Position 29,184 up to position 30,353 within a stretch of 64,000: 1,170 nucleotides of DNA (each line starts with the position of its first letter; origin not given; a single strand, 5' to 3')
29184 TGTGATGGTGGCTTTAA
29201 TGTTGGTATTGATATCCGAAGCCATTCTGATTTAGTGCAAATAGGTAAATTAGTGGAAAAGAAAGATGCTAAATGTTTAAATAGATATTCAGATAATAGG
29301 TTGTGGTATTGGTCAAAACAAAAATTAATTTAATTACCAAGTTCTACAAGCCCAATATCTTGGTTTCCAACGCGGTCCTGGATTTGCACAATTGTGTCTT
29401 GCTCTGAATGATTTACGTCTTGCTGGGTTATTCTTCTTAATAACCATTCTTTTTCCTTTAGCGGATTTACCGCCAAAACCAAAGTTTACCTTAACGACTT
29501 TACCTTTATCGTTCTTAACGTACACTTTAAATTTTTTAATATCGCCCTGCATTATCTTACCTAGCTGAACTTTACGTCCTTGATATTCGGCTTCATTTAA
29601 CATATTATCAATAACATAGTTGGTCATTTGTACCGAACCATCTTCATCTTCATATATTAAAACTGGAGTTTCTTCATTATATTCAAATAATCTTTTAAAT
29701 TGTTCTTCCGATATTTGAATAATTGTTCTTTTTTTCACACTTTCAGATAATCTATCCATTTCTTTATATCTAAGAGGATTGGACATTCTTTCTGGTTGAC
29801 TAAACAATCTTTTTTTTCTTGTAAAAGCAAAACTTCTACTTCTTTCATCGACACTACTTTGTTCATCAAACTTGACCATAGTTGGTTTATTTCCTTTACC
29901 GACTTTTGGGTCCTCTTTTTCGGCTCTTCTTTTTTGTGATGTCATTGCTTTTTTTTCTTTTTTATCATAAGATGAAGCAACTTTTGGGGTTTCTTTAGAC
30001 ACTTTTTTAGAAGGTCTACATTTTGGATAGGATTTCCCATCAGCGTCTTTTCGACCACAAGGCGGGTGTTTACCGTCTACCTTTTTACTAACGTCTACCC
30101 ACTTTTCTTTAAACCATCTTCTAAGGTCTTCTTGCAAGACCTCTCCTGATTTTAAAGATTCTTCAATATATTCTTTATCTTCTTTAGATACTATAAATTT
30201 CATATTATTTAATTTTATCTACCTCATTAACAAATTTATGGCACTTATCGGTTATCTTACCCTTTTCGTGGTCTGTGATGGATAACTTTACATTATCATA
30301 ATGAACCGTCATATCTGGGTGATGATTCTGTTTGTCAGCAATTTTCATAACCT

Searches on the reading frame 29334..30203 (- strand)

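Call 11: search_protein_families(library=phrogs, proteins=[window:29334-30203:-], max_evalue=0.001)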
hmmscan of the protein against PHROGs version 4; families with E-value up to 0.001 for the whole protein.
window:29334-30203:- (289 aa): 2 families
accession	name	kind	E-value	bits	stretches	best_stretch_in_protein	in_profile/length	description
phrog_7595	-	unknown function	2.9e-09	38.3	1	204-289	7-96/96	-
phrog_23735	-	unknown function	6.1e-06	27.8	1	26-92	3-71/81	-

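Call 12: search_protein_families(library=pfam, proteins=[window:29334-30203:-], max_evalue=0.001)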
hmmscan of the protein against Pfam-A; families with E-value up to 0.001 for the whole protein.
window:29334-30203:- (289 aa): 1 family
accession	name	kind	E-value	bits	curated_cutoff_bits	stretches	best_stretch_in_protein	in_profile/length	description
PF19197.5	DUF5872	-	8.6e-13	49.3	27.5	1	7-96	40-114/116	Family of unknown function (DUF5872)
